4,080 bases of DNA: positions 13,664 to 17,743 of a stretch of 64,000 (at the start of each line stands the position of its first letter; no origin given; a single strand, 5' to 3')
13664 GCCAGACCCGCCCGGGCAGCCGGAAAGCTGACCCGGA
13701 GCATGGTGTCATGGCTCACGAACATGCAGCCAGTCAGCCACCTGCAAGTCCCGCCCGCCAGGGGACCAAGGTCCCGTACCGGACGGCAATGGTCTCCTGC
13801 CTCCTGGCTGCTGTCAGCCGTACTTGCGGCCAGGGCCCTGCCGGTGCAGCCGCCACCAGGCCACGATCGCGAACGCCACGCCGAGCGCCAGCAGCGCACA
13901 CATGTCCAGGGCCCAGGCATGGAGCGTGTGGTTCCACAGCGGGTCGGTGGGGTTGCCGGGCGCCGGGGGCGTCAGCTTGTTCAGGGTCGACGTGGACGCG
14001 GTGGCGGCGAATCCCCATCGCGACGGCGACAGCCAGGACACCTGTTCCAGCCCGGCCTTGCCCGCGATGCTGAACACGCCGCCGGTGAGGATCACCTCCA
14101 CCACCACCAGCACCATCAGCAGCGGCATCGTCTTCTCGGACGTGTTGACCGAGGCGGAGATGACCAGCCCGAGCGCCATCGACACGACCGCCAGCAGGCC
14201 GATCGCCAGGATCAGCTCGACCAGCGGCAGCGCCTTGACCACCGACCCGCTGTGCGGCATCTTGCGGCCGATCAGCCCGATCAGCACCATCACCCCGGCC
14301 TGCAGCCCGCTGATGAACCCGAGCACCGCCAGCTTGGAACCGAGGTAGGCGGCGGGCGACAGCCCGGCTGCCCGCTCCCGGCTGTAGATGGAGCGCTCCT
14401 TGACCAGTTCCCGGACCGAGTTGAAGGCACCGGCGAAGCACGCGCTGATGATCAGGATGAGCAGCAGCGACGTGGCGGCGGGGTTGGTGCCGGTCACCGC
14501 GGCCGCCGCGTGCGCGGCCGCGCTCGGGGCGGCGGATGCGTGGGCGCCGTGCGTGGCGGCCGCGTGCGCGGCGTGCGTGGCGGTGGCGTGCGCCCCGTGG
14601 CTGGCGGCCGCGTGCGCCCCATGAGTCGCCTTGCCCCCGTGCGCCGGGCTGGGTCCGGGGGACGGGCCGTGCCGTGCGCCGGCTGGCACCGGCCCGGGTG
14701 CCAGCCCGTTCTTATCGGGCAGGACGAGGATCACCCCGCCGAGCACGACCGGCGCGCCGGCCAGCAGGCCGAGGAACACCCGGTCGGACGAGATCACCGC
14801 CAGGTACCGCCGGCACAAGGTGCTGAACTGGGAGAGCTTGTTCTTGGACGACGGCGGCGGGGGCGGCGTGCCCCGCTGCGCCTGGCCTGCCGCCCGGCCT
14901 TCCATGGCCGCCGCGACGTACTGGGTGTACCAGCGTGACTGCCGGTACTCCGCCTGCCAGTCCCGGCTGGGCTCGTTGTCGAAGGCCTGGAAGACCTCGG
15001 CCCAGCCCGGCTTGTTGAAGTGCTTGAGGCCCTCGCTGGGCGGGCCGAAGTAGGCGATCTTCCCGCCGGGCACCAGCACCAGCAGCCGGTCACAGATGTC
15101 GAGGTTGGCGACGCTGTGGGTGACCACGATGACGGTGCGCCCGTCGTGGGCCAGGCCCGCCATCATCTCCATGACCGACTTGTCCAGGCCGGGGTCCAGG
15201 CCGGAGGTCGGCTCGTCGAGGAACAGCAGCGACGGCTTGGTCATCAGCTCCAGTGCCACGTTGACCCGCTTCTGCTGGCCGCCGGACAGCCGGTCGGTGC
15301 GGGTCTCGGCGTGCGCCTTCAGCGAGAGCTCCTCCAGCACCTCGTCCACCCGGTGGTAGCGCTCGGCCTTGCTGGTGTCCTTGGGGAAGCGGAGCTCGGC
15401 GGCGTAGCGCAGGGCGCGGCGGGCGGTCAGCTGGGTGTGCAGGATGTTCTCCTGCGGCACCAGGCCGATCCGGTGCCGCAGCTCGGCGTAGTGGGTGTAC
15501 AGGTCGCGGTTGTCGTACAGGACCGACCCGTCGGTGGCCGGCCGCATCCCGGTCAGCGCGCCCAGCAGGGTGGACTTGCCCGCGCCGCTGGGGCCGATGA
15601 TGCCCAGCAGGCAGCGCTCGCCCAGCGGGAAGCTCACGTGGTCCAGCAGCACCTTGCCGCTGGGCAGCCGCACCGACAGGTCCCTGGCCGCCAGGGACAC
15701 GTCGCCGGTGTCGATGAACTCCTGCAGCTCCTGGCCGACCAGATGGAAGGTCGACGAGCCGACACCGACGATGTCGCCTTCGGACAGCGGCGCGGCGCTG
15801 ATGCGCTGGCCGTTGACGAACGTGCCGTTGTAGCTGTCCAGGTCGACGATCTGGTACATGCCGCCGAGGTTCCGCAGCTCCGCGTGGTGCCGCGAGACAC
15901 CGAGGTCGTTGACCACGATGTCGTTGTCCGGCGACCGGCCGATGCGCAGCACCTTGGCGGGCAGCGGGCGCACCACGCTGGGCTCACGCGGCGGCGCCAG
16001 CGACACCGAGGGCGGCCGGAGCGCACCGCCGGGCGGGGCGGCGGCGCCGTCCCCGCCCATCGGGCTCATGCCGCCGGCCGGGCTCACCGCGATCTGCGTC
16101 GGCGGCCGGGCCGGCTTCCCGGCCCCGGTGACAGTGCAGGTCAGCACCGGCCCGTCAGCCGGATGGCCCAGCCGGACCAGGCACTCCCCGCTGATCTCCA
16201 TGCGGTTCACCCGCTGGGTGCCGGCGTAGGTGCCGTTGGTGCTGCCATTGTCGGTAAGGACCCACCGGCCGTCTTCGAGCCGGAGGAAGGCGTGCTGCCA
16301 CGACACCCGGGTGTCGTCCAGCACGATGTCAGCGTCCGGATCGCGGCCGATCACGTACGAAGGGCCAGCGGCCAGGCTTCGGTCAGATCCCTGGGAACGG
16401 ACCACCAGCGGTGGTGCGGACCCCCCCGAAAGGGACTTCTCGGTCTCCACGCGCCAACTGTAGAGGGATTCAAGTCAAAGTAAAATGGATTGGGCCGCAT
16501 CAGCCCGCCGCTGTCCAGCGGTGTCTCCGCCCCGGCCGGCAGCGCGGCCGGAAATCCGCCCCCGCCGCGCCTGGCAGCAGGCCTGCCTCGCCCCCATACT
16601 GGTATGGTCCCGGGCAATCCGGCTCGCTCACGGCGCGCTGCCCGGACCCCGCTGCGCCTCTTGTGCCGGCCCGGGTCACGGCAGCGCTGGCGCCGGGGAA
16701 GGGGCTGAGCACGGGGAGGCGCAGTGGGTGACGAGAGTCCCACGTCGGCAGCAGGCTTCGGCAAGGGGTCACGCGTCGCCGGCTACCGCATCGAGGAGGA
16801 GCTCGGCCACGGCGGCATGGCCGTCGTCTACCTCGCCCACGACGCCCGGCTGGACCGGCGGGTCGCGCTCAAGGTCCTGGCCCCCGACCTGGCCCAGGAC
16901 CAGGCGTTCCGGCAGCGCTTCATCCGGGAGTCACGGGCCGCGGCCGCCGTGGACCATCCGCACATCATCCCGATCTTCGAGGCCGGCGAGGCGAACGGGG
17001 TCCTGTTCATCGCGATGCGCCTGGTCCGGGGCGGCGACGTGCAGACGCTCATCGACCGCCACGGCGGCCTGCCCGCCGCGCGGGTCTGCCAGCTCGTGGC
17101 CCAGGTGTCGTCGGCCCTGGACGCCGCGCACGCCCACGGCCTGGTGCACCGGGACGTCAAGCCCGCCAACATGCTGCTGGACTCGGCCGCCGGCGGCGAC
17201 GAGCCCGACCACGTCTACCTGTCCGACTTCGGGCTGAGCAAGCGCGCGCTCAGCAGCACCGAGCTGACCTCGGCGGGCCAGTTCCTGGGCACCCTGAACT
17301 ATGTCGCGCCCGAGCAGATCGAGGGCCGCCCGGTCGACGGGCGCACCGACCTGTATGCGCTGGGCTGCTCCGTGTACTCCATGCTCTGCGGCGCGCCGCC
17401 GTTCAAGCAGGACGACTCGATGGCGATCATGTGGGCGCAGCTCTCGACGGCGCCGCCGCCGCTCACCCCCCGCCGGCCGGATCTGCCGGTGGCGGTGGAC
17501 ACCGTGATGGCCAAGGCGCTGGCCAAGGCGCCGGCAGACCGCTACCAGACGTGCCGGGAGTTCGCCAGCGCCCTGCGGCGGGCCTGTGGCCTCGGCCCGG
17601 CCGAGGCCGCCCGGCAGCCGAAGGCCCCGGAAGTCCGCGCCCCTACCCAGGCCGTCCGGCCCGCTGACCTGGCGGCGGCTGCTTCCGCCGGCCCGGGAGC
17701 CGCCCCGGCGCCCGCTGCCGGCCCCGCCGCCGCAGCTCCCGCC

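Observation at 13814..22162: Rv1747-like FHA-FHA-ABC exporter divergent from a beta-propeller Ser/Thr kinase, followed by DUF2993 (LmeA-like) and a two-component system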

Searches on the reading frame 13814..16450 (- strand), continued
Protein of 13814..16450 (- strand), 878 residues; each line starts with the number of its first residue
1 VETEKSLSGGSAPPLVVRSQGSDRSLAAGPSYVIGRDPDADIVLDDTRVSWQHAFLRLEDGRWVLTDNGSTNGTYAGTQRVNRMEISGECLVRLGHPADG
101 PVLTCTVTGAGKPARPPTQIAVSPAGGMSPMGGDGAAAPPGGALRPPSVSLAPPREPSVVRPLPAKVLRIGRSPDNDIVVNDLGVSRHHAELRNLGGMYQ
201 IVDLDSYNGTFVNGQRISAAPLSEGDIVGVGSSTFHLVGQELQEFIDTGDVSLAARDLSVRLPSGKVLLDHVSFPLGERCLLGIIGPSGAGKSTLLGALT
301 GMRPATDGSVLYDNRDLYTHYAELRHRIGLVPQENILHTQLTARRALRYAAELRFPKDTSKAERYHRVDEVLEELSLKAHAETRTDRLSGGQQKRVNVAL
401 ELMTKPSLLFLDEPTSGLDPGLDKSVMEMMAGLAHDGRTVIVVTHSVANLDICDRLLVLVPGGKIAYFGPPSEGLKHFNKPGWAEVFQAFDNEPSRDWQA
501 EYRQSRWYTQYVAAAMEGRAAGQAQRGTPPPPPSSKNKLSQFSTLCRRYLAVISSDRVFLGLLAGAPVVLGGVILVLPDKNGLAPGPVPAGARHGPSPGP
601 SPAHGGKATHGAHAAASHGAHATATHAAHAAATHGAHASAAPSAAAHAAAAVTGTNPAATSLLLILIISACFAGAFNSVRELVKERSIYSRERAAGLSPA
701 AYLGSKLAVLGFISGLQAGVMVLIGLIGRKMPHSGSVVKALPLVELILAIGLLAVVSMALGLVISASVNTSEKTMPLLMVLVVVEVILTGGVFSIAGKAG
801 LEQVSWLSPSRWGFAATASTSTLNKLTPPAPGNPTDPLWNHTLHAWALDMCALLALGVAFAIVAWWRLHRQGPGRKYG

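Call 89: find_encoding_contigs(protein=P0084, flank=7000, max_places=1)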
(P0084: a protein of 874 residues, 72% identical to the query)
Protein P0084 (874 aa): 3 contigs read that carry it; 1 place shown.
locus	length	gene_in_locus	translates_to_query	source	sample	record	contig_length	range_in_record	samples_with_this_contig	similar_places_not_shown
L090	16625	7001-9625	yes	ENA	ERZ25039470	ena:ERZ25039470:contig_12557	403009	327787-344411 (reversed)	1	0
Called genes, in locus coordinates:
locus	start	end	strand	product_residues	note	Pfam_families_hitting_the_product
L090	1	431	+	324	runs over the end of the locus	PF00487:FA_desaturase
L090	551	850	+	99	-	-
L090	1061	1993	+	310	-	PF01145:Band_7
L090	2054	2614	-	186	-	PF01740:STAS, PF13466:STAS_2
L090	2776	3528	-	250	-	PF01590:GAF, PF13185:GAF_2, PF13492:GAF_3, PF03861:ANTAR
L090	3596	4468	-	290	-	PF03861:ANTAR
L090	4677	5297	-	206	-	PF11209:LmeA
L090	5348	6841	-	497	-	PF00069:Pkinase, PF07714:PK_Tyr_Ser-Thr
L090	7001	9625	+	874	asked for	PF16697:Yop-YscD_cpl, PF00498:FHA, PF16697:Yop-YscD_cpl, PF00498:FHA, PF00005:ABC_tran, PF13304:AAA_21, PF01061:ABC2_membrane, PF12698:ABC2_membrane_3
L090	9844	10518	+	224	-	PF01370:Epimerase (weak), PF05368:NmrA, PF13460:NAD_binding_10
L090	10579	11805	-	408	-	PF06441:EHN, PF00561:Abhydrolase_1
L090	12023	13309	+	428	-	PF01266:DAO (weak), PF07992:Pyr_redox_2, PF13454:NAD_binding_9 (faint), PF00070:Pyr_redox, PF22366:NDH2_C (weak)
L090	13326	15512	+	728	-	PF22422:MGH1-like_GH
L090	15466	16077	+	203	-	PF03200:Glyco_hydro_63 (faint), PF22422:MGH1-like_GH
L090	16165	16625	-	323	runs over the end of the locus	PF09863:DUF2090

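Call 90: find_encoding_contigs(protein=P0025, flank=7000, max_places=1)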
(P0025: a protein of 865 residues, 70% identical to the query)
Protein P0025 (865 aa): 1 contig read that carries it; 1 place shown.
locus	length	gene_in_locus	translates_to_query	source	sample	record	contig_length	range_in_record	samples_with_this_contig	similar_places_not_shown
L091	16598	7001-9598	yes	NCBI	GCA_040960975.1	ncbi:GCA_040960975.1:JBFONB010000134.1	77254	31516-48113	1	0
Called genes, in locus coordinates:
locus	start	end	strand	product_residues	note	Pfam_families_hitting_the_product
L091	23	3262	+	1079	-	-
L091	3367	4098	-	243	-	PF11209:LmeA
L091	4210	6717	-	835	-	PF00069:Pkinase, PF07714:PK_Tyr_Ser-Thr, PF10282:Lactonase (faint), PF22494:choice_anch_I (faint)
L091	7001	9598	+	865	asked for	PF16697:Yop-YscD_cpl, PF00498:FHA, PF16697:Yop-YscD_cpl, PF00498:FHA, PF00005:ABC_tran, PF13304:AAA_21, PF12698:ABC2_membrane_3, PF01061:ABC2_membrane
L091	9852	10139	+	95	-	-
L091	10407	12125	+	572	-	-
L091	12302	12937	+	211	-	PF01872:RibD_C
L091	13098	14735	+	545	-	PF00221:Lyase_aromatic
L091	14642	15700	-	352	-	PF00355:Rieske, PF19112:VanA_C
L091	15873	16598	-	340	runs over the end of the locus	PF10282:Lactonase (faint), PF22494:choice_anch_I (faint)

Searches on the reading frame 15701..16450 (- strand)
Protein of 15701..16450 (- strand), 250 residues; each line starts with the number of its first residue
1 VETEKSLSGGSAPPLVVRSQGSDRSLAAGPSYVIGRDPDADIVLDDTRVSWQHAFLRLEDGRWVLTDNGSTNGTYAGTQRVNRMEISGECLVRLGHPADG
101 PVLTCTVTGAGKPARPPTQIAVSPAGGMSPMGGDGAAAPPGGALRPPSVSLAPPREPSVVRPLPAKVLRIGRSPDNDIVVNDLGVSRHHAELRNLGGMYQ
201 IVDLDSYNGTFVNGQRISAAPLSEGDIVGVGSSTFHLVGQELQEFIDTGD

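Call 14: search_solved_structures(query=window:15701-16450:-, max_evalue=0.001, show_alignments=5)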
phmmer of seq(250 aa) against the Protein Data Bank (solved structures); distinct sequences matched with E-value up to 0.001: 22.
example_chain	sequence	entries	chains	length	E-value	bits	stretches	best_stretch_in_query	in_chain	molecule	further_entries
6ccd_A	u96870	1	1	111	2.5e-18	69.8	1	11-107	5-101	ABC transporter ATP-binding/permease protein Rv1747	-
6cah_A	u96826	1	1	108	3.8e-15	59.4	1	159-233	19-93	ABC transporter ATP-binding/permease protein Rv1747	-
8p5r_G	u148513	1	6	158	1.8e-14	57.2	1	163-233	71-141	Glycogen accumulation regulator GarA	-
6i2q_B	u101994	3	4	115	1.8e-14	57.2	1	166-233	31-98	Glycogen accumulation regulator GarA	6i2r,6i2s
2kfu_A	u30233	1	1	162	4.7e-13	52.5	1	143-234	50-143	Rv1827 pThr 22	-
6i2p_D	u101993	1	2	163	4.8e-13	52.5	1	143-234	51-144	Glycogen accumulation regulator GarA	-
2kkl_A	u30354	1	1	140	5.1e-13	52.4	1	145-234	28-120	Uncharacterized protein Mb1858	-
7rj3_A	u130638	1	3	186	6.9e-13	52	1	143-234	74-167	Glycogen accumulation regulator GarA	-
2kb3_A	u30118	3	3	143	4.7e-11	46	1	148-232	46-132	Oxoglutarate dehydrogenase inhibitor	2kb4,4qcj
8p5x_G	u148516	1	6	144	4.7e-11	46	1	148-232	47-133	Oxoglutarate dehydrogenase inhibitor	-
2fez_A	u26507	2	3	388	3.2e-10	43.3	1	162-232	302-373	Probable regulatory protein embR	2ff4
1uht_A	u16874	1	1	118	1.7e-08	37.6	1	149-238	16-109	expressed protein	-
6hc1_A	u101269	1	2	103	1.1e-07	35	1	149-232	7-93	GGDEF domain protein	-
3po8_A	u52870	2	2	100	1.1e-07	34.9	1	170-234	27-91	Putative uncharacterized protein TB39.8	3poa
2lc1_A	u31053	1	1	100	1.1e-07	34.9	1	170-234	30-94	Putative uncharacterized protein TB39.8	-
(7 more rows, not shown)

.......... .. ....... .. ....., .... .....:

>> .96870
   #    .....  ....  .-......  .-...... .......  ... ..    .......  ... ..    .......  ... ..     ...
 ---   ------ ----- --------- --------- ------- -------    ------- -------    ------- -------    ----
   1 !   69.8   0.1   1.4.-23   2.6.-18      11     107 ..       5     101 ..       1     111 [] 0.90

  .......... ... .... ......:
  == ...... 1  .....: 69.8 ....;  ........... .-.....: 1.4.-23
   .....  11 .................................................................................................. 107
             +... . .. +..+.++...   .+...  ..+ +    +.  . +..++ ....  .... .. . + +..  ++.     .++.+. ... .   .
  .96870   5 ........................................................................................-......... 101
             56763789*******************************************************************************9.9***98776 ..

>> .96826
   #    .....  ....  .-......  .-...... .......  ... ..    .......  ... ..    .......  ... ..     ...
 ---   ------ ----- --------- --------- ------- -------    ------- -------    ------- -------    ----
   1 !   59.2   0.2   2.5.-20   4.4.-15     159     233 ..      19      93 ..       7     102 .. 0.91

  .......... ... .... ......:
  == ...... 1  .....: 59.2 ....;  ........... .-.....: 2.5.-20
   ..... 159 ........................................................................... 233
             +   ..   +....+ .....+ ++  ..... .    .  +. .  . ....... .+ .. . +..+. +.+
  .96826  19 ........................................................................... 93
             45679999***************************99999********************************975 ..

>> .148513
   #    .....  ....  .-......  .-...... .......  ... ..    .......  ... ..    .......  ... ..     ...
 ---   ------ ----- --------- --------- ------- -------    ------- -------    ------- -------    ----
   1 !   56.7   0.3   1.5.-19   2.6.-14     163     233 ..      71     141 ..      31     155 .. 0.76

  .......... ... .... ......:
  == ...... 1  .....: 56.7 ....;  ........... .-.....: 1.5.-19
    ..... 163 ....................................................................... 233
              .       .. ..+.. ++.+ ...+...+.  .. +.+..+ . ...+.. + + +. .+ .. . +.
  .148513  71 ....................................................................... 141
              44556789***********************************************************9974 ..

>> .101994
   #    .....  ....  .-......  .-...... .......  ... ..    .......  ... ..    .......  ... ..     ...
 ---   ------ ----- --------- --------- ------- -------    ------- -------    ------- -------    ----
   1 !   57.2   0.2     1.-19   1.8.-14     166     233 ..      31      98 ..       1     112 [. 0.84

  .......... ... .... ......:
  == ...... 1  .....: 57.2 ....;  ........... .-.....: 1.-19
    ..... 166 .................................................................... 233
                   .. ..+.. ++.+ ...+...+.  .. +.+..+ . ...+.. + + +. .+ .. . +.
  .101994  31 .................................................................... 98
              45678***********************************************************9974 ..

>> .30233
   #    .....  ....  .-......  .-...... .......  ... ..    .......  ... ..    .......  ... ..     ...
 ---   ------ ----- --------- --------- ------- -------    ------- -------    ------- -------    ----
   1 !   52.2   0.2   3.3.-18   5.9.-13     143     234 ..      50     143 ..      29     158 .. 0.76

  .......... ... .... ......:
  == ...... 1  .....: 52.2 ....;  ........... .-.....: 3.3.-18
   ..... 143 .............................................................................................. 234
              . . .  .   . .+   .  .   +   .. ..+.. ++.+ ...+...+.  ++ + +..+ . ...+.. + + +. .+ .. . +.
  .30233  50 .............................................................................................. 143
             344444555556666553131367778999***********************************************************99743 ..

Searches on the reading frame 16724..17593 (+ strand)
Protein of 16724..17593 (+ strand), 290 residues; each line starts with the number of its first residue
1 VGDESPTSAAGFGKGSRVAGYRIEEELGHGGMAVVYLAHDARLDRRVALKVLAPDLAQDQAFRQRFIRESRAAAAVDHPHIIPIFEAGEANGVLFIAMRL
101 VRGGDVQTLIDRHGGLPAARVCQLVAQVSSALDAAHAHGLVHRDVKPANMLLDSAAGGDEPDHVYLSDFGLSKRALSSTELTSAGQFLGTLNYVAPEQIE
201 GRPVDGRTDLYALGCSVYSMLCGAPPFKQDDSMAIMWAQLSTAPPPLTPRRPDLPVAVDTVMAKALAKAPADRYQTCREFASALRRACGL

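Call 29: search_solved_structures(query=window:16724-17593:+, max_evalue=1e-30)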
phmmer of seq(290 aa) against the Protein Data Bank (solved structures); distinct sequences matched with E-value up to 1e-30: 25.
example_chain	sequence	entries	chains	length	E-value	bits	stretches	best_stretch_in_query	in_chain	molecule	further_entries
7naa_A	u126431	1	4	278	1.5e-65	224.9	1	13-285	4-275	Non-specific serine/threonine protein kinase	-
2h34_A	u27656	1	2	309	4.3e-63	216.8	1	13-287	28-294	Serine/threonine-protein kinase pknE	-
6b2p_A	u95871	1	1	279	1.2e-55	192.4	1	21-286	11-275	Serine/threonine-protein kinase PknB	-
5u94_A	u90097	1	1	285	1.3e-55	192.3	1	21-286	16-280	Serine/threonine-protein kinase PknB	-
1o6y_A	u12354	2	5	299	1.5e-55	192.1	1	21-286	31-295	SERINE/THREONINE-PROTEIN KINASE PKNB | Probable serine/threonine-protein kinase pknB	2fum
1mru_A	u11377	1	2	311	1.8e-55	191.8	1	21-286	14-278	Probable serine/threonine-protein kinase pknB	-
3orm_A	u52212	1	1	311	5.2e-55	190.3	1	21-286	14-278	Serine/threonine protein kinase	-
6i2p_A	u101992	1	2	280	1.1e-54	189.3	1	21-286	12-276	Serine/threonine-protein kinase PknB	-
3f69_A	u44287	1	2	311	1.8e-54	188.6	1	21-286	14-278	Serine/threonine-protein kinase pknB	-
3ori_A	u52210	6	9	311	2.4e-54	188.1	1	21-286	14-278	Serine/threonine protein kinase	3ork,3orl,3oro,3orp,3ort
3f61_A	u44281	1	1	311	8.2e-54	186.4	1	21-286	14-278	Serine/threonine-protein kinase pknB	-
5xka_A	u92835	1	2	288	4.4e-47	164.3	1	12-289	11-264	Serine/threonine-protein kinase PknI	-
5m06_A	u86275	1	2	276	7.3e-47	163.6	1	12-288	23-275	Serine/threonine-protein kinase PknI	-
5m07_A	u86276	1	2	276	8.8e-47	163.3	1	12-288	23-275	Serine/threonine-protein kinase PknI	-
9ruk_A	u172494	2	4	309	2e-46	162.1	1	19-280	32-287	Serine/threonine-protein kinase StkP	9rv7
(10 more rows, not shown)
